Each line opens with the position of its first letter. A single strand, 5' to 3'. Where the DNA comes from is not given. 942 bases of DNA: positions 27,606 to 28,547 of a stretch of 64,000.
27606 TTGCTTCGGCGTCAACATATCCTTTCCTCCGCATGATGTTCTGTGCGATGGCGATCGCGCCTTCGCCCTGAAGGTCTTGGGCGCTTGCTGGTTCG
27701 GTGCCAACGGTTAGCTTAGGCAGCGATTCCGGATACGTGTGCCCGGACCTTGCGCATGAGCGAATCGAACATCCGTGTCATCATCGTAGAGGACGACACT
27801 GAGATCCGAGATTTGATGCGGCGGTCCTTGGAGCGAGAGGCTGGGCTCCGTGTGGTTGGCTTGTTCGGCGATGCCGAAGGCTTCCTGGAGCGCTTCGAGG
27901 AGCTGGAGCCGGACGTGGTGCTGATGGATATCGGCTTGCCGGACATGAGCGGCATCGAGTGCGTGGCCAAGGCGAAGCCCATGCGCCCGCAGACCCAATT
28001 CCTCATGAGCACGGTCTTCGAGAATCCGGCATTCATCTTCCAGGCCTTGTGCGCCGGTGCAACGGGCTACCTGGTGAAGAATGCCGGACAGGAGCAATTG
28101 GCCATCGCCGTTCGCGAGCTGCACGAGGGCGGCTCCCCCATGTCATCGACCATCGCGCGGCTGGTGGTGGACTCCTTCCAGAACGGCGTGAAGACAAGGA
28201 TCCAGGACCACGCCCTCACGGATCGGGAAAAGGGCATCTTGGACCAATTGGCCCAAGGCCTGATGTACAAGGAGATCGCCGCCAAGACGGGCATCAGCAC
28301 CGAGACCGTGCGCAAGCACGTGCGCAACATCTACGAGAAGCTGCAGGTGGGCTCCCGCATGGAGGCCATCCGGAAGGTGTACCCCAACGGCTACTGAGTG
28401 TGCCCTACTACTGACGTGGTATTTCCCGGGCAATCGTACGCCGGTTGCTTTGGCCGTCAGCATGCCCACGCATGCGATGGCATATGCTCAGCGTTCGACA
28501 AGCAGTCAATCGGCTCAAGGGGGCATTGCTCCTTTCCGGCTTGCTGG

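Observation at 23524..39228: Four copies of the palindrome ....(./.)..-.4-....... mark every unit boundary of the two-component system and giant-protein island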

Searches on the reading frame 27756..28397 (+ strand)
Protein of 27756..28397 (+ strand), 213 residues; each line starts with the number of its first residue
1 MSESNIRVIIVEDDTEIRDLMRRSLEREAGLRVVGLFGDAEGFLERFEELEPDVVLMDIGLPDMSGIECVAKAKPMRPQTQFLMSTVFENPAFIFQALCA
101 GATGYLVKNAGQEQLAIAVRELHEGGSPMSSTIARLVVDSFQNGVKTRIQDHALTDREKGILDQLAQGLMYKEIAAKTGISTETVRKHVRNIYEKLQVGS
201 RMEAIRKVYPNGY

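Call 9: search_protein_families(library=pfam, proteins=[window:27756-28397:+], max_evalue=0.01)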
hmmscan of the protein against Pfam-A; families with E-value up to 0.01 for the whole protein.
window:27756-28397:+ (213 aa): 10 families
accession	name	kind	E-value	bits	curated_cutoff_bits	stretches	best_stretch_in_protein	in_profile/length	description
PF00072.30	Response_reg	-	7.2e-23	81.3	30.2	1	8-119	1-110/111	Response regulator receiver domain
PF00196.25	GerE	-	5.4e-18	64.8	23.5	1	153-207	2-56/57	Bacterial regulatory proteins, luxR family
PF04545.22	Sigma70_r4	-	4.1e-05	23.4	24.1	1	154-197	5-49/50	Sigma-70, region 4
PF08281.18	Sigma70_r4_2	-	0.00019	21.4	25.7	1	167-196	25-54/54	Sigma-70, region 4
PF04967.18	HTH_10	-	0.00076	19.7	23.1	1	172-196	27-51/53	HTH DNA binding domain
PF13384.12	HTH_23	-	0.0012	19.1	24.6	1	161-190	10-39/50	Homeodomain-like domain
PF12840.13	HTH_20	-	0.0019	18.6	27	0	161-191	9-41/51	Helix-turn-helix domain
PF13412.12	HTH_24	-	0.0047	16.9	21.9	0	161-190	8-39/48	Winged helix-turn-helix DNA-binding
PF08279.18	HTH_11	-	0.007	16.7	25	0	169-196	16-43/55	HTH domain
PF13518.12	HTH_28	-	0.0075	16.8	25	0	161-190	5-34/52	Helix-turn-helix domain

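Call 15: find_homologous_proteins(query=window:27756-28397:+, max_evalue=1e-30)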
Query window:27756-28397:+ (213 aa): 7820 proteins with E <= 1e-30 among 8000 candidates; the best 120 are listed.
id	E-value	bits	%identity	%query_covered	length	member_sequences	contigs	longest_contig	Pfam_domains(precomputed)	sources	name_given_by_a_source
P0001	4.1e-133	459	100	100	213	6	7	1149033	PF00196.26,PF00072.31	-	-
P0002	3.6e-109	381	82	100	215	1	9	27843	PF00196.26,PF00072.31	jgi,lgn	jgi:DNA-binding NarL/FixJ family response regulator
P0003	5.0e-109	381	82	100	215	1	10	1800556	PF00196.26,PF00072.31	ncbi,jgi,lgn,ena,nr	ncbi:MAG: response regulator transcription factor [Flavobacteriales bacterium]|jgi:DNA-binding NarL/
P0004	1.3e-108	379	82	100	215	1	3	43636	PF00196.26,PF00072.31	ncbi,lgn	-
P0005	5.6e-105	367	80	100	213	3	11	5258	PF00196.26,PF00072.31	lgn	-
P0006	5.4e-96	338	74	100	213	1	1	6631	PF00196.26,PF00072.31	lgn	-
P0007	1.3e-95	337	74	100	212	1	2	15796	PF00196.26,PF00072.31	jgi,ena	-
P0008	4.0e-94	332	73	99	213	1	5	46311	PF00196.26,PF00072.31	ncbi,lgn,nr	ncbi:MAG: response regulator transcription factor [Flavobacteriales bacterium]|nr:response regulator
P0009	4.0e-94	332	73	99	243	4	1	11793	PF00196.26,PF00072.31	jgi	-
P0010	9.3e-94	331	73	99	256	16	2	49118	PF00196.26,PF00072.31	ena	-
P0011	4.8e-92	325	75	99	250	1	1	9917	PF00196.26,PF00072.31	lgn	-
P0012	1.2e-90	321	72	99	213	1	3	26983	PF00196.26,PF00072.31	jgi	jgi:DNA-binding NarL/FixJ family response regulator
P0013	1.7e-90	320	73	99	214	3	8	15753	PF00196.26,PF00072.31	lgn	-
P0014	3.1e-90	319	72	100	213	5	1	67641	PF00196.26,PF04545.23,PF00072.31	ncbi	-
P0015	6.8e-90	318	69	100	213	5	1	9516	PF00196.26,PF00072.31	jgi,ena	-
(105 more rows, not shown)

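Call 16: find_related_loci(query=window:27756-28397:+, collection=genome_contigs, flank=10000)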
Query window:27756-28397:+ (213 aa) in genome_contigs; peptide patterns used: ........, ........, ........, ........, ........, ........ (x = any residue, [..] = any of these).
599 stretches matched a pattern (row limit reached: there are more); 454 encode a relative of the query (tblastn E <= 1e-3); the best 80 are kept; 80 distinct loci.
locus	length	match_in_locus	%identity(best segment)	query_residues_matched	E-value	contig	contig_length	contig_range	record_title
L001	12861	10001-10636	69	1-212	8e-98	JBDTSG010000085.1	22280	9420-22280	MAG: Flavobacteriales bacterium isolate cluster3_bin.265 NODE_7886_length_22280_cov_8.184477, whole genome shotgun seque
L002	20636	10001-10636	72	1-212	2e-95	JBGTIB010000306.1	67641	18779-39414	MAG: Flavobacteriales bacterium isolate JTS-RE253 k141_502432, whole genome shotgun sequence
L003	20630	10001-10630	69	1-210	7e-94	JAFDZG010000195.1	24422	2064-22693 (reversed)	MAG: Bacteroidetes bacterium isolate SZAS-77 CK_MAG-49__195__length-24422, whole genome shotgun sequence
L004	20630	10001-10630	68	1-210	3e-92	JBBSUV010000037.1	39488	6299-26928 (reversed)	MAG: Flavobacteriales bacterium isolate SVL2_sbin.57 SVL2_sbin.57_k141_1472263_L_39488_cov_27.9835, whole genome shotgun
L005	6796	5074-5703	68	1-210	2e-92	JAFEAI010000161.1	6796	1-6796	MAG: Bacteroidetes bacterium isolate SZAS LIN-79 LIN-664__161__length-6796, whole genome shotgun sequence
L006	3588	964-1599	68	1-212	8e-93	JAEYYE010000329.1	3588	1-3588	MAG: Bacteroidetes bacterium isolate OH_CBlB_34 k127_143491, whole genome shotgun sequence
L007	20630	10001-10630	68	1-210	1e-91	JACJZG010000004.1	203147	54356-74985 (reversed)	MAG: Flavobacteriales bacterium isolate HK-STAS-BACT-58 HK-STAS-BACT-58_4, whole genome shotgun sequence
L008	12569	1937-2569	68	1-211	6e-91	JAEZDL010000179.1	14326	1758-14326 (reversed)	MAG: Bacteroidetes bacterium isolate OH_CBrB_290 k127_4072091, whole genome shotgun sequence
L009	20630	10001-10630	70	1-210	2e-90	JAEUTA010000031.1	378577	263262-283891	MAG: Flavobacteriales bacterium isolate new MAG-317 k141_1982649, whole genome shotgun sequence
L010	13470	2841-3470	63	3-212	1e-86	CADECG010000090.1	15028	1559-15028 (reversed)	MAG: uncultured Bacteroidetes bacterium isolate Bacteroidetes sp. RBC076 genome assembly, contig: MAG076_90, whole genom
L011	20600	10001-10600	64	11-210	6e-81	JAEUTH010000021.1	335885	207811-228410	MAG: Bacteroidia bacterium isolate new MAG-324 k141_194094, whole genome shotgun sequence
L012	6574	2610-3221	60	6-209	4e-79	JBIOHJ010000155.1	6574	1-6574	MAG: Bacteroidia bacterium isolate GcB14-4 k141_2688623_length_6574_cov_237.2067, whole genome shotgun sequence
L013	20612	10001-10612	62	6-209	8e-79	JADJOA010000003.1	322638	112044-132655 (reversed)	MAG: Bacteroidetes bacterium isolate Fred_18-Q3-R57-64_BAT3C.256 tig00009352-10-3231720, whole genome shotgun sequence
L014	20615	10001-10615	60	5-209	8e-79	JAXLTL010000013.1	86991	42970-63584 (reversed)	MAG: Bacteroidia bacterium isolate STL-BAC3 C3.123.fa-13, whole genome shotgun sequence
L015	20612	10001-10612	60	6-209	2e-78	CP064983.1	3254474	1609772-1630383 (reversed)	MAG: Bacteroidota bacterium isolate Fred_18-Q3-R57-64_BAT3C.517 chromosome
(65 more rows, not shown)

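Call 22: search_protein_families(library=ncbifam, proteins=[window:27756-28397:+], max_evalue=0.01)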
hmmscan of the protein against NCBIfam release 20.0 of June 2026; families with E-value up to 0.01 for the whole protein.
window:27756-28397:+ (213 aa): 104 families (the best 25 are shown)
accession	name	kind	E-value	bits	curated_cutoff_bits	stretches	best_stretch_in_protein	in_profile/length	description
NF047785.1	respo_reg_MadR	equivalog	4.9e-37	127.3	300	1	6-206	1-201/209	MadR family response regulator transcription factor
NF052445.1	RespRegMctR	equivalog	2.7e-36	124.9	300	1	6-208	2-199/205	two-component system response regulator MctR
NF007935.0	PRK10651.1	equivalog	8.5e-34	116.6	250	1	3-205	4-207/216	two-component system response regulator NarL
NF007708.0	PRK10403.1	equivalog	1.8e-30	106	343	1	5-204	6-204/215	nitrate/nitrite response regulator protein NarP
NF007685.0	PRK10360.1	equivalog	1.5e-27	96.7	258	1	6-209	2-193/196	response regulator transcription factor UhpA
NF011896.0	PRK15369.1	equivalog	2.5e-26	92.6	242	1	5-205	3-201/211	two component system response regulator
NF007018.1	PRK09483.1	equivalog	1.6e-25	90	280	1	6-204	2-199/217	UvrY/SirA/GacA family response regulator transcription factor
NF006900.1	PRK09390.1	equivalog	5.7e-21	75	255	1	5-206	4-195/203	response regulator FixJ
NF007403.0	PRK09935.1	equivalog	2.2e-18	66.6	271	1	7-206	5-202/210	fimbria biosynthesis transcriptional regulator FimZ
NF001965.0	PRK00742.1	subfamily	1.2e-17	64.2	293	1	4-114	2-113/357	chemotaxis-specific protein-glutamate methyltransferase CheB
NF041367.1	CheY_Halo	equivalog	4.2e-15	56.1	200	1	8-119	1-110/114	chemotaxis protein CheY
NF009206.0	PRK12555.1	subfamily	4.2e-15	55.5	342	1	6-108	1-104/340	chemotaxis-specific protein-glutamate methyltransferase CheB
NF008677.0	PRK11697.1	equivalog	3.4e-14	52.8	246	1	6-128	2-121/238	two-component system response regulator BtsR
NF041830.1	RR_TF_ErdR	exception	4.6e-14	52.6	390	1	47-204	45-201/213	response regulator transcription factor ErdR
NF008098.0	PRK10840.1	equivalog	4.9e-14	52.3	235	1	4-199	2-196/216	response regulator transcription factor RcsB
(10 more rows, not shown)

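Call 48: find_encoding_contigs(protein=P0003, flank=10000, max_places=1)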
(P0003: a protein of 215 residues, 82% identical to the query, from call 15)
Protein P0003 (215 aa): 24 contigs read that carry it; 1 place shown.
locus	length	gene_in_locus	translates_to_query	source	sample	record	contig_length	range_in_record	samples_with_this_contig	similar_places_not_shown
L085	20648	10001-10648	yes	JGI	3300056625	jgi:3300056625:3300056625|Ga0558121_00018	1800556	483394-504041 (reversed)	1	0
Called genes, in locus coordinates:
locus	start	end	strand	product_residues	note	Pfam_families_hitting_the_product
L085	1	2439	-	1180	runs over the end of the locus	PF00873:ACR_tran, PF02355:SecD_SecF_C (weak), PF00873:ACR_tran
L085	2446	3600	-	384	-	PF00364:Biotin_lipoyl (faint), PF25917:BSH_RND, PF25919:BSH_CusB (faint), PF25893:HH_CzcB, PF25954:Beta-barrel_RND_2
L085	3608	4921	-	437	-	PF02321:OEP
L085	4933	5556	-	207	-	PF00440:TetR_N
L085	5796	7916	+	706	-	PF14938:SNAP (faint), PF13432:TPR_16 (faint), PF21325:SHPRH_helical-1st (faint), PF13424:TPR_12, PF17874:TPR_MalT (weak), PF00515:TPR_1 (weak), PF13424:TPR_12, PF02518:HATPase_c (weak), +7 more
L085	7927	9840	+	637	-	PF00515:TPR_1 (faint), PF13181:TPR_8 (faint), PF07719:TPR_2 (faint), PF14938:SNAP (weak), PF13424:TPR_12 (weak), PF07730:HisKA_3, PF13581:HATPase_c_2 (weak), PF02518:HATPase_c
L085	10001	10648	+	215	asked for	PF00072:Response_reg, PF00196:GerE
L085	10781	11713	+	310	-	-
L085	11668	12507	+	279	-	-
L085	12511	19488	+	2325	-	-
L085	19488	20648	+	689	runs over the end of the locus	PF00041:fn3 (faint)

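Call 49: find_encoding_contigs(protein=P0005, flank=10000, max_places=1)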
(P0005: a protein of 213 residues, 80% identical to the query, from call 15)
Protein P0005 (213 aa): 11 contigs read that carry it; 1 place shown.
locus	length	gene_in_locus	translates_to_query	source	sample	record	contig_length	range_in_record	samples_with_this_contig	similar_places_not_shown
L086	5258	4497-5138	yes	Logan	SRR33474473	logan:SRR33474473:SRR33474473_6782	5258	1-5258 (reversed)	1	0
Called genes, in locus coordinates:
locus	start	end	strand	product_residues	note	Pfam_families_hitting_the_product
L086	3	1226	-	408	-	?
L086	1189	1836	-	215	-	PF00440:TetR_N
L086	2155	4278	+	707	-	PF13424:TPR_12, PF13424:TPR_12, PF17874:TPR_MalT, PF13424:TPR_12, PF17874:TPR_MalT (weak), PF13424:TPR_12 (weak), PF07730:HisKA_3 (weak), PF02518:HATPase_c, +7 more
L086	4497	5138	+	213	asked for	PF00072:Response_reg, PF00196:GerE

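Call 50: find_encoding_contigs(protein=P0008, flank=10000, max_places=1)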
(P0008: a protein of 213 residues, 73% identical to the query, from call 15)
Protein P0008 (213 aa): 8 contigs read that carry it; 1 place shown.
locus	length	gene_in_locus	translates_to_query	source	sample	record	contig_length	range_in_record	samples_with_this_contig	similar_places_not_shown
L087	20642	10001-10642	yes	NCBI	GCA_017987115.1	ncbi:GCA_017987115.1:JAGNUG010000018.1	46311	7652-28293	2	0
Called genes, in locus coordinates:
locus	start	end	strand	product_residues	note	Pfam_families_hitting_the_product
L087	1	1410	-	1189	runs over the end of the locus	PF00873:ACR_tran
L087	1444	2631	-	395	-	PF00364:Biotin_lipoyl (faint), PF25919:BSH_CusB (faint), PF25917:BSH_RND, PF25893:HH_CzcB, PF25954:Beta-barrel_RND_2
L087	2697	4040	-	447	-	PF02321:OEP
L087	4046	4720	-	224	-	PF00440:TetR_N (weak)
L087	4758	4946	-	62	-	-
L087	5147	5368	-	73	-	-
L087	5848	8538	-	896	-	-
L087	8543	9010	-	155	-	PF18962:Por_Secre_tail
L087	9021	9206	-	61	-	-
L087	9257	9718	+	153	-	-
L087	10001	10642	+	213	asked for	PF00072:Response_reg, PF00196:GerE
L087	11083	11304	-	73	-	-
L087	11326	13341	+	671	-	PF13424:TPR_12 (faint), PF07719:TPR_2 (faint), PF07730:HisKA_3 (weak), PF13581:HATPase_c_2 (faint), PF02518:HATPase_c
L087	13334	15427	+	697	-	PF07719:TPR_2 (faint), PF13424:TPR_12 (weak), PF13424:TPR_12, PF17874:TPR_MalT, PF13424:TPR_12, PF07730:HisKA_3 (weak), PF02518:HATPase_c (weak), PF13581:HATPase_c_2 (weak), +8 more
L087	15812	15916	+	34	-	-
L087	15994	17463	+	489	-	PF01336:tRNA_anti-codon (weak), PF00152:tRNA-synt_2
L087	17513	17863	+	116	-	PF03960:ArsC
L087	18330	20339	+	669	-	PF28559:TPR_SusR (faint), PF00515:TPR_1 (faint), PF07719:TPR_2 (faint), PF13374:TPR_10 (faint), PF13176:TPR_7 (faint), PF13181:TPR_8 (faint), PF13424:TPR_12, PF00211:Guanylate_cyc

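Call 64: search_solved_structures(query=window:27756-28397:+, max_evalue=1e-10, show_alignments=2)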
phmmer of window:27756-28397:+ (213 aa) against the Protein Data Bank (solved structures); distinct sequences matched with E-value up to 1e-10: 32.
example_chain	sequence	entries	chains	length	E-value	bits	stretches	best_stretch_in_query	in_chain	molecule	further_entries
7ve6_A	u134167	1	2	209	4.1e-26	95.4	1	6-206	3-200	Response regulator protein VraR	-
4gvp_A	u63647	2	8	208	5.1e-26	95.1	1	6-206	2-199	Response regulator protein vraR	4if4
1a04_A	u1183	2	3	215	5.9e-24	88.3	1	7-206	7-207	NITRATE/NITRITE RESPONSE REGULATOR PROTEIN NARL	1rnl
4ldz_A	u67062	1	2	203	7.6e-23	84.7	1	4-210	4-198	Transcriptional regulatory protein DesR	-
5hev_A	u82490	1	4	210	4.1e-21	79.1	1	6-209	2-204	Response regulator protein VraR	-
3c3w_A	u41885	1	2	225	1.7e-20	77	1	6-204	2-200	TWO COMPONENT TRANSCRIPTIONAL REGULATORY PROTEIN DEVR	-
4yn8_A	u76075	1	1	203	2.4e-17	66.8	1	5-206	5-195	Response regulator ChrA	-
3cz5_A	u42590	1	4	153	3.2e-17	66.4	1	1-141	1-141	Two-component response regulator, LuxR family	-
4zmr_A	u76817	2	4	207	4.3e-16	62.7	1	4-207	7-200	Response regulator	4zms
4hye_A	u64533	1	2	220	9.8e-16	61.5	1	5-207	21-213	Response regulator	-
6er7_A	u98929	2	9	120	1.7e-15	60.8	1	7-112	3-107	120aa long hypothetical chemotaxis protein (CheY)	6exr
9xzo_A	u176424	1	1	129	1.9e-14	57.3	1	7-119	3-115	De novo protein M1X0B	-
4iga_A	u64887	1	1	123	5.6e-14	55.8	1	6-113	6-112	Chemotaxis protein CheY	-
3eul_A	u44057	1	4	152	6.9e-14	55.5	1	5-129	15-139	POSSIBLE NITRATE/NITRITE RESPONSE TRANSCRIPTIONAL REGULATORY PROTEIN NARL (DNA-binding res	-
1yio_A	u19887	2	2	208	7.1e-14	55.4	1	7-204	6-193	response regulatory protein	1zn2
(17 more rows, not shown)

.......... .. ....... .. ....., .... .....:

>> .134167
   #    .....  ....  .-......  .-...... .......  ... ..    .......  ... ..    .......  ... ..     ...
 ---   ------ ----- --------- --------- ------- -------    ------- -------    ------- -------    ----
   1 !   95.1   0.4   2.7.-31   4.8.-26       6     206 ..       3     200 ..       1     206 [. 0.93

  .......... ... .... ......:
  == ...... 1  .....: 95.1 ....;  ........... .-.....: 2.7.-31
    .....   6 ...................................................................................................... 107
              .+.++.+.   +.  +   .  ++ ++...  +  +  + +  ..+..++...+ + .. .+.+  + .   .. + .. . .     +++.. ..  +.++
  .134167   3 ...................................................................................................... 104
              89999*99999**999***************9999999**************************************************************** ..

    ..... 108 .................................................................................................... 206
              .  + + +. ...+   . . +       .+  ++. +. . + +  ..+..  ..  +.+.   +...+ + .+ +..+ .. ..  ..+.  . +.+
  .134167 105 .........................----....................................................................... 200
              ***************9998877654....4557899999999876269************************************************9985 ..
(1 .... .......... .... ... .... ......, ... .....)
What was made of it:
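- On NarL/FixJ-type response-regulator 7-2-7 operator: NarL, VraR and MadR models match over the full length (calls 22, 64).
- Closest known: VraR/LiaR, DesR and DevR. Same: They share the REC-GerE architecture and full-length alignment at E = 1e-20 to 1e-26 (call 64).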

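Call 70: search_protein_families(library=pfam, proteins=[L013:6980-8008:+, L013:5440-6978:+, L013:10699-12750:+, L014:6403-7923:+], max_evalue=0.001)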
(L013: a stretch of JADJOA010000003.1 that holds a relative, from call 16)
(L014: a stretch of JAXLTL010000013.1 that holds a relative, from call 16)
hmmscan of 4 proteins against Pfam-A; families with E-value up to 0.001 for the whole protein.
L013:6980-8008:+ (342 aa): 1 family
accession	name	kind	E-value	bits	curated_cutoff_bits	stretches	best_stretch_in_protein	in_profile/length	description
PF00899.27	ThiF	-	2.8e-45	154.8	28.1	1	95-338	1-223/238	ThiF family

L013:5440-6978:+ (512 aa): 1 family
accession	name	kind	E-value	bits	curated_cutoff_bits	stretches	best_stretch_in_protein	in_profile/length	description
PF18962.6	Por_Secre_tail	-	6.5e-17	62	27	1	436-508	1-73/75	Secretion system C-terminal sorting domain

L013:10699-12750:+ (683 aa): 1 family
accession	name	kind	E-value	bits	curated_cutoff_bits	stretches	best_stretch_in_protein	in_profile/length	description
PF13884.11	Peptidase_S74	-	6.2e-07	30.1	22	1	572-643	1-55/58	Chaperone of endosialidase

L014:6403-7923:+ (506 aa): 1 family
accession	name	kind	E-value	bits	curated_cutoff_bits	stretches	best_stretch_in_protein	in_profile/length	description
PF18962.6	Por_Secre_tail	-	2.9e-07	31.1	27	1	433-503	1-75/75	Secretion system C-terminal sorting domain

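Call 77: search_solved_structures(query=L013:6980-8008:+, max_evalue=0.00001)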
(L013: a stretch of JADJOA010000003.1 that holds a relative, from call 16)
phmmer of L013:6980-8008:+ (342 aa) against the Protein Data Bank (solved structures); distinct sequences matched with E-value up to 0.00001: 68 (the best 60 are shown).
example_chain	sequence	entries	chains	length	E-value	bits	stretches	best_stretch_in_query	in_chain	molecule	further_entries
3h5n_A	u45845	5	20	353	4.1e-33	118.2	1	89-330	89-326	MccB protein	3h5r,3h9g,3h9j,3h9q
3h5a_A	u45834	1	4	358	4.3e-33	118.1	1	89-330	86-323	MccB protein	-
6om4_A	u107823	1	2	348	5.4e-33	117.8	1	89-330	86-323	MccB protein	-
9qgg_B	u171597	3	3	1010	1.6e-19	73.6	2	118-267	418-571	E1 ubiquitin-activating enzyme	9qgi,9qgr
9jtc_A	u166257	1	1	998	4e-19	72.2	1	118-270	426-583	UBA7 protein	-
5tr4_A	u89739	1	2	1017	3.5e-18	69.1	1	118-268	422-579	Ubiquitin-activating enzyme E1 1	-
5l6h_A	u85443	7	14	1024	7.2e-18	68.1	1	118-268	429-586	Ubiquitin-activating enzyme E1 1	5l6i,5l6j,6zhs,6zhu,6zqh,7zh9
6nya_A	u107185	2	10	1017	7.5e-18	68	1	118-268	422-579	Ubiquitin-activating enzyme E1 1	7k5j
3cmm_A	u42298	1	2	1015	7.5e-18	68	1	118-268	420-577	Ubiquitin-activating enzyme E1 1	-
4nnj_A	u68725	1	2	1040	7.7e-18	68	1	118-268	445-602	Ubiquitin-activating enzyme E1 1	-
8oif_A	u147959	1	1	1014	1.1e-17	67.5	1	118-269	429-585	Ubiquitin-like modifier-activating enzyme 7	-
8se9_A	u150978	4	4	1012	1.2e-17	67.4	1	118-269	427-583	Ubiquitin-like modifier-activating enzyme 7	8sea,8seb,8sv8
6dc6_A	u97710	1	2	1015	1.9e-17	66.7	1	91-269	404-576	Ubiquitin-like modifier-activating enzyme 1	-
9mc4_A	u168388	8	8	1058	2e-17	66.6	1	89-268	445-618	Ubiquitin-like modifier-activating enzyme 1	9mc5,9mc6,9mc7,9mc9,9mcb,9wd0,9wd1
5ff5_A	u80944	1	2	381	2.1e-17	66.6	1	88-214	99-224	PaaA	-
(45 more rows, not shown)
